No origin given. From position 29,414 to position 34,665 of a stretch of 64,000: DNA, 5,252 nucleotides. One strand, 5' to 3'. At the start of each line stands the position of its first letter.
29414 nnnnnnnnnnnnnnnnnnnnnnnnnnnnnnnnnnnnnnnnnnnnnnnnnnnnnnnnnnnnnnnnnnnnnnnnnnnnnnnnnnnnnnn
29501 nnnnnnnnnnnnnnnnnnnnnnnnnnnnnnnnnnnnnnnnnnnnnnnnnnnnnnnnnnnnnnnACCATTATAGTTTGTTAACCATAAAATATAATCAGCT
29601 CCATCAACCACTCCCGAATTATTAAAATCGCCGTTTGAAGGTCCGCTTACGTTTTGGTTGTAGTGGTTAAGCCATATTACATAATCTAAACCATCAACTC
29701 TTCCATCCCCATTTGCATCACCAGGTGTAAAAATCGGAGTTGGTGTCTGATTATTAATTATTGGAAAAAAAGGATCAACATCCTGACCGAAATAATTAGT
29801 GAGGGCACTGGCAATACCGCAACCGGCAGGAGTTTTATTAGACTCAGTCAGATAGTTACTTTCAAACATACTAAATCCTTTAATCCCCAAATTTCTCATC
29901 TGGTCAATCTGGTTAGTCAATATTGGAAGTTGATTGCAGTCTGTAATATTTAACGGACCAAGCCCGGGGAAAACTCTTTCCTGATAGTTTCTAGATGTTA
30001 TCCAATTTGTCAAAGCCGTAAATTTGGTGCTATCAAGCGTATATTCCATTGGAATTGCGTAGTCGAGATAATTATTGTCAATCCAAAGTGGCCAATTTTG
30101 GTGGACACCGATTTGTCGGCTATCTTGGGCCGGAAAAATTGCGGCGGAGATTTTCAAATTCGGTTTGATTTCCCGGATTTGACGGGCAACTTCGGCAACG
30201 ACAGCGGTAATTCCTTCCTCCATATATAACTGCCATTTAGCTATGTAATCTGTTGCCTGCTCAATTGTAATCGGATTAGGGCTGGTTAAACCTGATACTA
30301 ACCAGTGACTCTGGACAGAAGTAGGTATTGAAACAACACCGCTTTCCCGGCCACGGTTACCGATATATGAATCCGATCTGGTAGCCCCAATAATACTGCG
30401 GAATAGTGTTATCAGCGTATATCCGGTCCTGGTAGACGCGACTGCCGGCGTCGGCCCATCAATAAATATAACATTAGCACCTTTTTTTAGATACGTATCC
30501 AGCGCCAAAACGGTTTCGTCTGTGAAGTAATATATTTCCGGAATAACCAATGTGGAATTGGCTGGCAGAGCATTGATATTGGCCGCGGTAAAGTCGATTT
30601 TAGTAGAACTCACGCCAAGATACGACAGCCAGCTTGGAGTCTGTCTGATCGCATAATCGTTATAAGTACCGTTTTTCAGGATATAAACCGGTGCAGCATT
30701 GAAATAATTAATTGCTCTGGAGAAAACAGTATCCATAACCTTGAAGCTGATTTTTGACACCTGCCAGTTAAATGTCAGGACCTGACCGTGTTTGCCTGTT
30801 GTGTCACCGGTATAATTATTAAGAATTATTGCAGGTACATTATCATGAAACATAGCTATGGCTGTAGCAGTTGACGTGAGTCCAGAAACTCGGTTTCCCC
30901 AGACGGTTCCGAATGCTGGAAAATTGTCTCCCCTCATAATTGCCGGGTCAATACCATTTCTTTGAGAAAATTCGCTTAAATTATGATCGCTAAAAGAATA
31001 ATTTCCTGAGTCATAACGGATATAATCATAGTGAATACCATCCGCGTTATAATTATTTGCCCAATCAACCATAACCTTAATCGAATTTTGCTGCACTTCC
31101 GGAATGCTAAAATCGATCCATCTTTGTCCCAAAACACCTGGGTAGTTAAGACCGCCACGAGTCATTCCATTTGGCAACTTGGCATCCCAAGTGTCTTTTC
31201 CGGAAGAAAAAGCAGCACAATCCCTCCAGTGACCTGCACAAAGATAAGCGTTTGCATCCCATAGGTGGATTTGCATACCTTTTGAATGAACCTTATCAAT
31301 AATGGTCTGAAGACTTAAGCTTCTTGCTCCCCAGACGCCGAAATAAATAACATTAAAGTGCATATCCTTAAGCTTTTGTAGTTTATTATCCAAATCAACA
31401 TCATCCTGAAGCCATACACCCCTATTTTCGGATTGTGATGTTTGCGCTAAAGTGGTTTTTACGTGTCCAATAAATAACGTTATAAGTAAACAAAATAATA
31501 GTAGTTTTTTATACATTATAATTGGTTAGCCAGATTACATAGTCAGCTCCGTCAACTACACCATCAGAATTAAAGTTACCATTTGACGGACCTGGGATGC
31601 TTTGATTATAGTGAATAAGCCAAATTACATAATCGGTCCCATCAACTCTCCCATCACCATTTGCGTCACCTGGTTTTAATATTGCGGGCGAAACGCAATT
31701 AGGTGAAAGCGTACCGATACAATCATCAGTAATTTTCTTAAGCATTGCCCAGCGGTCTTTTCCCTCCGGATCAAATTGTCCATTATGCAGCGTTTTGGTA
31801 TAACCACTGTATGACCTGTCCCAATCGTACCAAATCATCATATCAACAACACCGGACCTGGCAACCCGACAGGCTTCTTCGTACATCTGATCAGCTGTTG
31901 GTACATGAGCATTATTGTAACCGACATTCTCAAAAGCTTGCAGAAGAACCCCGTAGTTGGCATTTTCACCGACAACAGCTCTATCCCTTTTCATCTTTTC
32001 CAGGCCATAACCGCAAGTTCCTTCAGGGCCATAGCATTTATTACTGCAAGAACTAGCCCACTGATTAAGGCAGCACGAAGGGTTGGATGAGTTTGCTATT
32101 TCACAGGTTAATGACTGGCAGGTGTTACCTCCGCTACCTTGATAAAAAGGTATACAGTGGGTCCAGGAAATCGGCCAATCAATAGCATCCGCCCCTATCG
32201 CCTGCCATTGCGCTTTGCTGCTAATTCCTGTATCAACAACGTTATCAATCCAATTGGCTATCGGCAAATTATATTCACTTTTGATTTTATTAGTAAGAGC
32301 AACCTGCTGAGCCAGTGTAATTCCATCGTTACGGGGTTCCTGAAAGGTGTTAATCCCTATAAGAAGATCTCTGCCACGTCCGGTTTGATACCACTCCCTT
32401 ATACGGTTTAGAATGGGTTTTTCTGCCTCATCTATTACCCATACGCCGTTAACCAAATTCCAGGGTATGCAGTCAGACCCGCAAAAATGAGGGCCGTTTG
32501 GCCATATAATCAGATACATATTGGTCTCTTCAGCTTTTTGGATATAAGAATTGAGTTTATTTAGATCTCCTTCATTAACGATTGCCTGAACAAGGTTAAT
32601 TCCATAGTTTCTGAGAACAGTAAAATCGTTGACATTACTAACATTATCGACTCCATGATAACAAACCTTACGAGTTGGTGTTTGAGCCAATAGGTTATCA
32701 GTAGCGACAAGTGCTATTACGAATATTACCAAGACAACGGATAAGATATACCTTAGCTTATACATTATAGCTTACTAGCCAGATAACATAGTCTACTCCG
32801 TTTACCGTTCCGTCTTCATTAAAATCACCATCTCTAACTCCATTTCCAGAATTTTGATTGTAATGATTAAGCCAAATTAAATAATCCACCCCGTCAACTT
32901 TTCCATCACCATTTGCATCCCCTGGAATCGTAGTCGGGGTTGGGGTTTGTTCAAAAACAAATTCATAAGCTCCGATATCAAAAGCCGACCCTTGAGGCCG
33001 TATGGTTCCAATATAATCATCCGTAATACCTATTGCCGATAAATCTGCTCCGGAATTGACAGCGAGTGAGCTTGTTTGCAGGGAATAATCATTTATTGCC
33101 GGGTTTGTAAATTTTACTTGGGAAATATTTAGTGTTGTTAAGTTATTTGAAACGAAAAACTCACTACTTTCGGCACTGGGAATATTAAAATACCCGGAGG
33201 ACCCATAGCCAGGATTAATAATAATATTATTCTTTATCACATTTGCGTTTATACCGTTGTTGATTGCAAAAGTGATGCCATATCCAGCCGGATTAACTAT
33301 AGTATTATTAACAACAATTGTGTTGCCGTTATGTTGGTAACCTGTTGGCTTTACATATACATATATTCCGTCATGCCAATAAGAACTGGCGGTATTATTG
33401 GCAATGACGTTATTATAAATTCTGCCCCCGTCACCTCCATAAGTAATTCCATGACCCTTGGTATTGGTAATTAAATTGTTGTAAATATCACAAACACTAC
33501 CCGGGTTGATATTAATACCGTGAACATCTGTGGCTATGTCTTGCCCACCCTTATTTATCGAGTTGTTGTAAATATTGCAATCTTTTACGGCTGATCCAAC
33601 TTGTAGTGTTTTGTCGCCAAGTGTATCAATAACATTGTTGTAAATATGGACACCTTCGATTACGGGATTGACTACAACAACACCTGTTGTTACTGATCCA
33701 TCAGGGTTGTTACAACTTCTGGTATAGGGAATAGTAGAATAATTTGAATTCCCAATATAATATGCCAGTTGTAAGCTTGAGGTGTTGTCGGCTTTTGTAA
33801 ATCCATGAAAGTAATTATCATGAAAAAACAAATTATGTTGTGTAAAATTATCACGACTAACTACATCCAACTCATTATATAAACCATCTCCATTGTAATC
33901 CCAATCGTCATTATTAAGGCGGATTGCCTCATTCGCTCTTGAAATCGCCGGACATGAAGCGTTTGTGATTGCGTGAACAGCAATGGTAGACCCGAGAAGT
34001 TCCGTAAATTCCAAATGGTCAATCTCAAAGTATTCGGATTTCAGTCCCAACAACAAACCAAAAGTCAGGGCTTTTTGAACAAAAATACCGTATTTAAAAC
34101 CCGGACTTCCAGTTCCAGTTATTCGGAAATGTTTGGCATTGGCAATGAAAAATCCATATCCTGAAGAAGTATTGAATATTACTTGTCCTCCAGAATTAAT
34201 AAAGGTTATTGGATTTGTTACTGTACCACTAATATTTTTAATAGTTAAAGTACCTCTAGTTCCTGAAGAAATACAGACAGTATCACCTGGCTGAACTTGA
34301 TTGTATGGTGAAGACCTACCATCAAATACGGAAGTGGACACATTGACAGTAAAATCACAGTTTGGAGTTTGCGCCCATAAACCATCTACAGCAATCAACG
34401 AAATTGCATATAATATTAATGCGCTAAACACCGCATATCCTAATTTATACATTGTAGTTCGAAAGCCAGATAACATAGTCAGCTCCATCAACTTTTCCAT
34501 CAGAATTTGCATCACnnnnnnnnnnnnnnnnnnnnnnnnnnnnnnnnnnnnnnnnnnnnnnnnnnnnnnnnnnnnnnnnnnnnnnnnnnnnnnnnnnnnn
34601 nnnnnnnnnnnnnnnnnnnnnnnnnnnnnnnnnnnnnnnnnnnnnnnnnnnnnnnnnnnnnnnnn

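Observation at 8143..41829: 34-kb co-directional cellulosome-like supercluster: 13 dockerin-tagged secreted enzymes plus 5 cohesin proteins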

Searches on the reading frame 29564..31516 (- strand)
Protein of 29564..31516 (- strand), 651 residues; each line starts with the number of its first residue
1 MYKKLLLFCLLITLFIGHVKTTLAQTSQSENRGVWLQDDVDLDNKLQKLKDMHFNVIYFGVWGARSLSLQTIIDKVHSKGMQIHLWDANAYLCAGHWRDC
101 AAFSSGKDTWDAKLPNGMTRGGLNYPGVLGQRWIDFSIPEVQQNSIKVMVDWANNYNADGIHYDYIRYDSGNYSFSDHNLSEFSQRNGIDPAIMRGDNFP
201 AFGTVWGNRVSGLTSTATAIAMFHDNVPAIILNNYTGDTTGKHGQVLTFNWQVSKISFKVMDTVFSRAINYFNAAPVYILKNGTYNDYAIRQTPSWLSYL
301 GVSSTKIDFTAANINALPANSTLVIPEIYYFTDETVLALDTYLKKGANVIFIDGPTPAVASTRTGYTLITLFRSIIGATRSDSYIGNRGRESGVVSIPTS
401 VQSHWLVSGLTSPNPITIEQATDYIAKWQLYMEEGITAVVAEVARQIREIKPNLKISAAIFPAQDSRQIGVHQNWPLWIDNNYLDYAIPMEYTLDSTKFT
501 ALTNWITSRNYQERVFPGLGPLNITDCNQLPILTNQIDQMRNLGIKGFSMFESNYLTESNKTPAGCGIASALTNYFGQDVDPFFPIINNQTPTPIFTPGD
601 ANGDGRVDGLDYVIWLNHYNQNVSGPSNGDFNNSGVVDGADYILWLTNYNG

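Call 5: search_protein_families(library=pfam, max_evalue=0.01, proteins=[window:29564-31516:-])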
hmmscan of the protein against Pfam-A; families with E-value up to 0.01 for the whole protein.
window:29564-31516:- (651 aa): 2 families
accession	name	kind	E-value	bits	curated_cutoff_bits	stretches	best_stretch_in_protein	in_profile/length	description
PF02638.21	GHL10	-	5.7e-13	49.1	27.9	2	69-178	72-177/311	Glycosyl hydrolase-like 10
PF00404.24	Dockerin_1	-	3e-06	27.8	22.9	1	598-642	1-49/57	Dockerin type I domain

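Call 38: search_protein_families(library=ncbifam, max_evalue=0.1, proteins=[window:29564-31516:-])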
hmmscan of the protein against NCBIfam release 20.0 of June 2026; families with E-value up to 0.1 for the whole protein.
window:29564-31516:- (651 aa): 1 family
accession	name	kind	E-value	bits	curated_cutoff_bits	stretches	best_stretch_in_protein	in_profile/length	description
NF041540.1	dockerin_GC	domain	0.0032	17.8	29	1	600-650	4-64/67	GC-type dockerin domain-anchored protein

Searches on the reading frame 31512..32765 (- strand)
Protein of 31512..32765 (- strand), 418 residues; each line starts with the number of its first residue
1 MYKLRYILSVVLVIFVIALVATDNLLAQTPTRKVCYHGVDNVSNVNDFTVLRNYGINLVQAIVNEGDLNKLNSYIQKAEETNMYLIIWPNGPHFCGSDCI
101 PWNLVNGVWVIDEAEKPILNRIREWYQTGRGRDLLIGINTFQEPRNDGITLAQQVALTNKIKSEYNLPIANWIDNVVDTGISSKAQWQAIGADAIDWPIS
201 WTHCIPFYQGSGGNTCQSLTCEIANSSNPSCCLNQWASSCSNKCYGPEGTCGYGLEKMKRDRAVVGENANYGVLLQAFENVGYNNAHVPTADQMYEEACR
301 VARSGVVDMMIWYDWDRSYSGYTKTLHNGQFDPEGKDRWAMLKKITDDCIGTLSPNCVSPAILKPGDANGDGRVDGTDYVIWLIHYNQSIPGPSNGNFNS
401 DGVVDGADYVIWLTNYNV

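Call 5: search_protein_families(library=pfam, max_evalue=0.01, proteins=[window:31512-32765:-])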
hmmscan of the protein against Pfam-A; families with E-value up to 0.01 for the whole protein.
window:31512-32765:- (418 aa): 0 families

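Call 25: search_protein_families(library=pfam, max_evalue=5, proteins=[window:31512-32765:-])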
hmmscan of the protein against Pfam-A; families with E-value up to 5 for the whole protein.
window:31512-32765:- (418 aa): 1 family
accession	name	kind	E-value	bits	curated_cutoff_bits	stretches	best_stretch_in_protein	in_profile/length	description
PF00404.24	Dockerin_1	-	0.091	13.4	22.9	1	365-410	1-50/57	Dockerin type I domain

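Call 38: search_protein_families(library=ncbifam, max_evalue=0.1, proteins=[window:31512-32765:-])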
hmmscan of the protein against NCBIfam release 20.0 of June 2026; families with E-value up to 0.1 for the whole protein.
window:31512-32765:- (418 aa): 1 family
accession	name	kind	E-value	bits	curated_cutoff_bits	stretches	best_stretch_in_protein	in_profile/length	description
NF041540.1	dockerin_GC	domain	0.0044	17.4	29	1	367-417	11-64/67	GC-type dockerin domain-anchored protein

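Call 96: search_protein_families(library=pfam, max_evalue=10, proteins=[window:31716-32765:-])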
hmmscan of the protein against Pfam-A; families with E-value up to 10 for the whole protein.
window:31716-32765:- (350 aa): 0 families

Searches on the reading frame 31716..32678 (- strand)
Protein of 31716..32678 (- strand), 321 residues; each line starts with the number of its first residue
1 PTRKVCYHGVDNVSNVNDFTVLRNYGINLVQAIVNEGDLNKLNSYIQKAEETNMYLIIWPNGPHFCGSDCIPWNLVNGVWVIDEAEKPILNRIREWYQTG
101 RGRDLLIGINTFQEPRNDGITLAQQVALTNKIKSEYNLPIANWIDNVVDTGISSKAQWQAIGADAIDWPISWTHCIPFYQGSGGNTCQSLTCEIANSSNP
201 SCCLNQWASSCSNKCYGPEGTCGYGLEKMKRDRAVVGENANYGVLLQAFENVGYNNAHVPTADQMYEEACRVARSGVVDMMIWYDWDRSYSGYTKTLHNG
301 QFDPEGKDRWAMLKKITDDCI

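Call 99: find_related_loci(query=window:31716-32678:-, collection=metagenome_contigs, flank=3000)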
Query window:31716-32678:- (321 aa) in metagenome_contigs; peptide patterns used: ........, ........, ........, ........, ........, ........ (x = any residue, [..] = any of these).
35 stretches matched a pattern, but none encodes a relative of the query by tblastn (E <= 1e-3).

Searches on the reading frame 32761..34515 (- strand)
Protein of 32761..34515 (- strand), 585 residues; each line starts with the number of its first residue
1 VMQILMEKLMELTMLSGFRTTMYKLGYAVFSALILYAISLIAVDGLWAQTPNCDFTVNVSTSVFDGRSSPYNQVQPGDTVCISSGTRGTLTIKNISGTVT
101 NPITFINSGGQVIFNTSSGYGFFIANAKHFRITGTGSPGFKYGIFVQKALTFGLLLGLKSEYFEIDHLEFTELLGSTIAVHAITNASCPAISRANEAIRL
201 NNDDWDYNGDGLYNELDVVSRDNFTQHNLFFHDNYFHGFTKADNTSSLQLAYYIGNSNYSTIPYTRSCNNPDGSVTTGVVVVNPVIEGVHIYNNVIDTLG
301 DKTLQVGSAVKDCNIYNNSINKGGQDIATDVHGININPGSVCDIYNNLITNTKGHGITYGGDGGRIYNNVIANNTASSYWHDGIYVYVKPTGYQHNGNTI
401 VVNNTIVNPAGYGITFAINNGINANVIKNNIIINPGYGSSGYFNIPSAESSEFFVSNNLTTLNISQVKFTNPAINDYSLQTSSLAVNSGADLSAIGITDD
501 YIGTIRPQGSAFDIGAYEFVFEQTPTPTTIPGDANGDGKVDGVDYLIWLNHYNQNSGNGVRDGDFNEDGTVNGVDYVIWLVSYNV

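Call 5: search_protein_families(library=pfam, max_evalue=0.01, proteins=[window:32761-34515:-])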
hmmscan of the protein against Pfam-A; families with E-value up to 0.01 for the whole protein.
window:32761-34515:- (585 aa): 2 families
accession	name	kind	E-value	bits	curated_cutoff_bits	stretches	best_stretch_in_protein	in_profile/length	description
PF00404.24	Dockerin_1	-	1.2e-08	35.5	22.9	1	531-577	1-50/57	Dockerin type I domain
PF13229.12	Beta_helix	-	7.6e-06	26.1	25.9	1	289-438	11-141/158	Right handed beta helix region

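Call 38: search_protein_families(library=ncbifam, max_evalue=0.1, proteins=[window:32761-34515:-])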
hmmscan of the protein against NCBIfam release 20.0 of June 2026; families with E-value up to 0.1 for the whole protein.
window:32761-34515:- (585 aa): 2 families
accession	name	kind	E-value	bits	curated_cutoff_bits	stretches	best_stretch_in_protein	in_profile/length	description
NF041518.1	choice_anch_Q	domain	1.9e-08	34.4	25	1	473-519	13-57/58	choice-of-anchor Q domain-containing protein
NF041540.1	dockerin_GC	domain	0.017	15.5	29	1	533-584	11-64/67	GC-type dockerin domain-anchored protein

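Call 96: search_protein_families(library=pfam, max_evalue=10, proteins=[window:32920-34452:-])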
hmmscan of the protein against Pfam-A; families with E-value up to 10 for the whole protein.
window:32920-34452:- (511 aa): 1 family
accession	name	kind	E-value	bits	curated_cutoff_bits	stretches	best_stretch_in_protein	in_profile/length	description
PF13229.12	Beta_helix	-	2.7e-05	24.3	25.9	2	292-417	34-141/158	Right handed beta helix region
